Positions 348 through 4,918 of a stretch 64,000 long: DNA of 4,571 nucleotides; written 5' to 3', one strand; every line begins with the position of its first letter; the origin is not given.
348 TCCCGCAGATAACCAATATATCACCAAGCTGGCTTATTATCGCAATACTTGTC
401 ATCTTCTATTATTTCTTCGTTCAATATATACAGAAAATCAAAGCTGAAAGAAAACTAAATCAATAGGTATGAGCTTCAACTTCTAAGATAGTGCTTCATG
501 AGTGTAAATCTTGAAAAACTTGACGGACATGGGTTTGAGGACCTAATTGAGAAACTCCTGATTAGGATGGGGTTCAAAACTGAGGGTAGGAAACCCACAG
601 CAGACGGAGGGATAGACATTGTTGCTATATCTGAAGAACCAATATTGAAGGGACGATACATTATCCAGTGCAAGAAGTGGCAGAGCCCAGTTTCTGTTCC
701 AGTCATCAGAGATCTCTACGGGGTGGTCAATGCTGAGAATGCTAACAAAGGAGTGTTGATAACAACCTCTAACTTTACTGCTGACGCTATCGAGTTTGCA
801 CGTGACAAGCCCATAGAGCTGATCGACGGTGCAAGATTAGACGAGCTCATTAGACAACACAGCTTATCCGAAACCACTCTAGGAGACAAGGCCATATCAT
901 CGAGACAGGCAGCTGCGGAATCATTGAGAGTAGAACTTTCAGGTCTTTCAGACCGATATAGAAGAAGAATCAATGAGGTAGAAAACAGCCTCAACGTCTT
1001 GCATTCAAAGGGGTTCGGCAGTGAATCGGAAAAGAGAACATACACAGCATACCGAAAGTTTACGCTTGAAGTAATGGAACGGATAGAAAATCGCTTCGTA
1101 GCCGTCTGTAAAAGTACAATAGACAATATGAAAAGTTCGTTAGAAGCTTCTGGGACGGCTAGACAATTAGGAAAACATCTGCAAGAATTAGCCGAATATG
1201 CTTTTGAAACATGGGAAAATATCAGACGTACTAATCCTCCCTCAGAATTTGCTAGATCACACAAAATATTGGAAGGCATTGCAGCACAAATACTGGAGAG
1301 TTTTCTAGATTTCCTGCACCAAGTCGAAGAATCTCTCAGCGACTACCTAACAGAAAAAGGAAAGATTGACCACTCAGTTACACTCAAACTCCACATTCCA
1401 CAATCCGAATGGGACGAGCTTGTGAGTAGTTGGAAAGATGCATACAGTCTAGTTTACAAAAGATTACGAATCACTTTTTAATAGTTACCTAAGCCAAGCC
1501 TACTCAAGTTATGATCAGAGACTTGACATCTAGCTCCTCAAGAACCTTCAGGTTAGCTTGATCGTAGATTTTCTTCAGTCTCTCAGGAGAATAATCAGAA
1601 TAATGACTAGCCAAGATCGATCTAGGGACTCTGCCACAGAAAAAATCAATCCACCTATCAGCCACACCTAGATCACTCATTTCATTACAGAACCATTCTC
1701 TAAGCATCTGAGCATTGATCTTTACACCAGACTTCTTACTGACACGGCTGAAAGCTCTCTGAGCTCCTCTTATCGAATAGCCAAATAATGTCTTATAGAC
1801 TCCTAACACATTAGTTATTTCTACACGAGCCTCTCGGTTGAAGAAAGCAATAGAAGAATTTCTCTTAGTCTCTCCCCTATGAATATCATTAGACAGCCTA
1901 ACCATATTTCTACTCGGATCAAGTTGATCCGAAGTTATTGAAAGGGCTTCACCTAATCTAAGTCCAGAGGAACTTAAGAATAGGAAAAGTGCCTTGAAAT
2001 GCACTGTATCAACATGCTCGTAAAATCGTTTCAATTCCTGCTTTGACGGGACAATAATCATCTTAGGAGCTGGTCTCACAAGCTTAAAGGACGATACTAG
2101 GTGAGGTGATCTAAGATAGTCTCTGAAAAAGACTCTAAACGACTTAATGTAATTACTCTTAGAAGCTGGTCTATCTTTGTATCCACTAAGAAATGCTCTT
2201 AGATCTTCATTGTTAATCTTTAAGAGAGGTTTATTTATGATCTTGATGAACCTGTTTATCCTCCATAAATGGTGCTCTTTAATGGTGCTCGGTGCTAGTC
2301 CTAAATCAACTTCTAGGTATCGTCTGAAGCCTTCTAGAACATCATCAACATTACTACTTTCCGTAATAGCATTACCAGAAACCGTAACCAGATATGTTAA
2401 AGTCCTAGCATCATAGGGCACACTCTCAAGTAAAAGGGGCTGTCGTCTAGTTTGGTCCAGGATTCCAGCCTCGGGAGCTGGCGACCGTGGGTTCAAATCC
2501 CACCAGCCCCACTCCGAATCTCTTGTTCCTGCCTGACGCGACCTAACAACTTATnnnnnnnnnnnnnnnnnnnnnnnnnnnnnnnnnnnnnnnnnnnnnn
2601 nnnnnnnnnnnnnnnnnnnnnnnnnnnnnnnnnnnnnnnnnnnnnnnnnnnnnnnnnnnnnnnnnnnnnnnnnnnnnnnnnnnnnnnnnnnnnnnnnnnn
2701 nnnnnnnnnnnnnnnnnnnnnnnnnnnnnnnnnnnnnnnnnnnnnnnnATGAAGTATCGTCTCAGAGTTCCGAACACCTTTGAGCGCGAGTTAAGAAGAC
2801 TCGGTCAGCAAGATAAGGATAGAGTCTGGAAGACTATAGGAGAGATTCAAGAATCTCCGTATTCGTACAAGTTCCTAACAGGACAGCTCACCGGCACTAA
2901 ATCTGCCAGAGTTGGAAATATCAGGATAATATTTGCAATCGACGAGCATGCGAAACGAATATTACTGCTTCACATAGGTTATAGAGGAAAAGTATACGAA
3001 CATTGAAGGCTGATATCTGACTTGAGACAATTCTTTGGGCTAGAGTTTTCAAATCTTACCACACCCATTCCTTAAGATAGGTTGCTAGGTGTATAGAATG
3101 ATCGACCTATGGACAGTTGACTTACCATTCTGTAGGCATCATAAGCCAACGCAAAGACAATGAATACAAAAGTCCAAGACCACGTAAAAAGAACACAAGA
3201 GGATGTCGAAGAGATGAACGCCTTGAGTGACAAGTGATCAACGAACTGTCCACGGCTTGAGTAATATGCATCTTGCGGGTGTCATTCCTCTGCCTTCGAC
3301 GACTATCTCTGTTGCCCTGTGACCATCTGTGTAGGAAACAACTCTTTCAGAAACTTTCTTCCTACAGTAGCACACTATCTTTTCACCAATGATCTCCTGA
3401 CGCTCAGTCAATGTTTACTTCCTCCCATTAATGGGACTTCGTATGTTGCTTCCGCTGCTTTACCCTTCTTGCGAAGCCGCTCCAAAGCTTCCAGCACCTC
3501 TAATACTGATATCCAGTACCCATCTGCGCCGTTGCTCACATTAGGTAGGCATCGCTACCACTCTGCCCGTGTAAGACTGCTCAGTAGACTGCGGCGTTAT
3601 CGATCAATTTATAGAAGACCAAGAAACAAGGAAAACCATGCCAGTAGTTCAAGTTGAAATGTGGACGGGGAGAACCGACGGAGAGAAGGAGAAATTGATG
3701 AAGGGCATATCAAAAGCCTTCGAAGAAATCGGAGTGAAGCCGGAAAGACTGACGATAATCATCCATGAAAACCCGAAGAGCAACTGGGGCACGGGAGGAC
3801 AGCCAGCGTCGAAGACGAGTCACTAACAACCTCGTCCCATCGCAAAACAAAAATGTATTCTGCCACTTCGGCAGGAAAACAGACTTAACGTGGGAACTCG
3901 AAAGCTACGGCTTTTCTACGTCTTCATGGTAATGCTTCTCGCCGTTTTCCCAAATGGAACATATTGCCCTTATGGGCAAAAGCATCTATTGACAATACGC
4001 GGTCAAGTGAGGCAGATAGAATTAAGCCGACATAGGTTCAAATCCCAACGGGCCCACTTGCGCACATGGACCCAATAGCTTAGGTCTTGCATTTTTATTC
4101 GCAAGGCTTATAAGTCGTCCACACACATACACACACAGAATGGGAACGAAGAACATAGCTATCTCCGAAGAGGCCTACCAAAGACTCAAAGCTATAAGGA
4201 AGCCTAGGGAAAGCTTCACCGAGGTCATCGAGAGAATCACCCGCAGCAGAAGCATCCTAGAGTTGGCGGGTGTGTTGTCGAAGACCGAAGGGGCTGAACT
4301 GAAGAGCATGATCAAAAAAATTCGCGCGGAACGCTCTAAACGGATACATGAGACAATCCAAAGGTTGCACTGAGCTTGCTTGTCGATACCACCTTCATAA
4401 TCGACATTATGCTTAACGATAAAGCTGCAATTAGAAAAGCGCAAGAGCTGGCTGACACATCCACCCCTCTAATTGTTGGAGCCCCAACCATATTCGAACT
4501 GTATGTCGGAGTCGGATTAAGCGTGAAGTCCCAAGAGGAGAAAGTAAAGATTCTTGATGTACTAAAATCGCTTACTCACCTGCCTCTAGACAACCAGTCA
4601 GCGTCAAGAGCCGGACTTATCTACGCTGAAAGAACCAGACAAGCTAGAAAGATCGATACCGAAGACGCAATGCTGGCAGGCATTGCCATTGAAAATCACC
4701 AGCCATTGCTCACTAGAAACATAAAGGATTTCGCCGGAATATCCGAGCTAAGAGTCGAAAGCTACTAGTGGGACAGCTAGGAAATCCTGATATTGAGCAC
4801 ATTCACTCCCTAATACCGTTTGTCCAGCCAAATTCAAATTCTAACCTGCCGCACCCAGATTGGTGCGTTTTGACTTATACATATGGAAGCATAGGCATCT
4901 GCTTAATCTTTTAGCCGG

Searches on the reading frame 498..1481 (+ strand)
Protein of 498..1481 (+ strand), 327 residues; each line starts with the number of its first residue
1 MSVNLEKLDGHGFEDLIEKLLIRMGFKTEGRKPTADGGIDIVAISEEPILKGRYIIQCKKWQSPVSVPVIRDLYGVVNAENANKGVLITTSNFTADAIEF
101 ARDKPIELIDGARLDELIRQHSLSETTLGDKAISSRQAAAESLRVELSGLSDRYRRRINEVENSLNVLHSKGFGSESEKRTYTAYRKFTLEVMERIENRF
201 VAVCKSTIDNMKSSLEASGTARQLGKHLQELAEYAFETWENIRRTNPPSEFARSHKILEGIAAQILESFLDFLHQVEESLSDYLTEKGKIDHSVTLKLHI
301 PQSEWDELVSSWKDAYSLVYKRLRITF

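Call 77: search_protein_families(library=pfam, proteins=[window:498-1481:+], max_evalue=0.01)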
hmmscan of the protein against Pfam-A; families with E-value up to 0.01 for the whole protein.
window:498-1481:+ (327 aa): 5 families
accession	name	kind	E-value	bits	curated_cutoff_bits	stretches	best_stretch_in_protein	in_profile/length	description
PF04471.18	Mrr_cat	-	2.3e-34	118.4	21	1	5-118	1-115/115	Restriction endonuclease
PF22722.2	NA-iREase1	-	2.6e-09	37.4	27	1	13-111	1-101/106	NACHT-associated inactive Restriction Endonuclease 1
PF13156.12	Mrr_cat_2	-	9.3e-05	22.8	22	1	23-116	16-112/127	Restriction endonuclease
PF16435.11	DUF5032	-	0.00051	19.9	25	1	91-192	44-144/259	Domain of unknown function (DUF5032)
PF02733.22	Dak1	-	0.0081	15.5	31.4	0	68-101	66-99/313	Dak1 domain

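Call 79: find_encoding_contigs(protein=window:498-1481:+, flank=10000, max_places=4)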
Protein window:498-1481:+ (327 aa): 2 contigs read that carry it; 2 places shown.
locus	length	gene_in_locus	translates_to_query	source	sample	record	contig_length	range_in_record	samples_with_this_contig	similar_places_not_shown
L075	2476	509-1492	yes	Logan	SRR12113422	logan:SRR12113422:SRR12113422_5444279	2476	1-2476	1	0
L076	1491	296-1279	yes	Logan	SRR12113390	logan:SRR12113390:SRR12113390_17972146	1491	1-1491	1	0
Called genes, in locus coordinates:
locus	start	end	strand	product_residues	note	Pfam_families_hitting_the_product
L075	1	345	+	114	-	?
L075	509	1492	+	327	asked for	PF04471:Mrr_cat, PF22722:NA-iREase1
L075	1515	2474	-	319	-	?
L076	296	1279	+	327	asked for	PF04471:Mrr_cat, PF22722:NA-iREase1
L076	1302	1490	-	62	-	?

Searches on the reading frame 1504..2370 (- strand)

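Call 77: search_protein_families(library=pfam, proteins=[window:1504-2370:-], max_evalue=0.01)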
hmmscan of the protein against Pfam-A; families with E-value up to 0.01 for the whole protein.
window:1504-2370:- (288 aa): 4 families
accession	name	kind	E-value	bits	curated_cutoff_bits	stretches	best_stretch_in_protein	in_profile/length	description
PF16795.10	Phage_integr_3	-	4.2e-13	50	27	1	106-259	2-146/161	Archaeal phage integrase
PF00589.27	Phage_integrase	-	7.7e-08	32.7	27.1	1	110-246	5-155/172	Phage integrase family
PF13495.12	Phage_int_SAM_4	-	2.6e-07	31.4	27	1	12-88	2-81/85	Phage integrase, N-terminal SAM-like domain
PF02899.23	Phage_int_SAM_1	-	0.00066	20.3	22.3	1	12-82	1-76/83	Phage integrase, N-terminal SAM-like domain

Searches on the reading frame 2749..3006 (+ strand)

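Call 77: search_protein_families(library=pfam, proteins=[window:2749-3006:+], max_evalue=0.01)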
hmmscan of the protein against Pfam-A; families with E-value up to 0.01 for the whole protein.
window:2749-3006:+ (85 aa): 2 families
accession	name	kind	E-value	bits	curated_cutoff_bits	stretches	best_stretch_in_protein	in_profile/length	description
PF05016.21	ParE_toxin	-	0.0012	19.8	23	1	9-83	5-89/89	ParE toxin of type II toxin-antitoxin system, parDE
PF15781.12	ParE-like_toxin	-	0.0071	16.7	28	0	9-84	5-84/87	ParE-like toxin of type II bacterial toxin-antitoxin system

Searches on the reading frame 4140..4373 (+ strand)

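Call 77: search_protein_families(library=pfam, proteins=[window:4140-4373:+], max_evalue=0.01)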
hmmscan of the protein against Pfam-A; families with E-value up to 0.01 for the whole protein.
window:4140-4373:+ (77 aa): 2 families
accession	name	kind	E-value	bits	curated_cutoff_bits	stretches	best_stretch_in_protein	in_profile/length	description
PF02697.20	VAPB_antitox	-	1.6e-15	58.1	27.9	1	4-64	1-67/69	Putative antitoxin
PF24434.1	DUF7557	-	3.1e-05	23.7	25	1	4-32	2-30/45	Family of unknown function (DUF7557)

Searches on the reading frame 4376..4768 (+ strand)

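Call 77: search_protein_families(library=pfam, proteins=[window:4376-4768:+], max_evalue=0.01)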
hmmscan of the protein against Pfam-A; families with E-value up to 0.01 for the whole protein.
window:4376-4768:+ (130 aa): 2 families
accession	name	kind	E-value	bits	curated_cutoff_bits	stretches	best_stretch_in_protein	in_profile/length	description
PF01850.27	PIN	-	2.2e-12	48.1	23.6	1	1-117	1-113/120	PIN domain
PF13470.12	PIN_3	-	0.00073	20.8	27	1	2-117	3-115/115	PIN domain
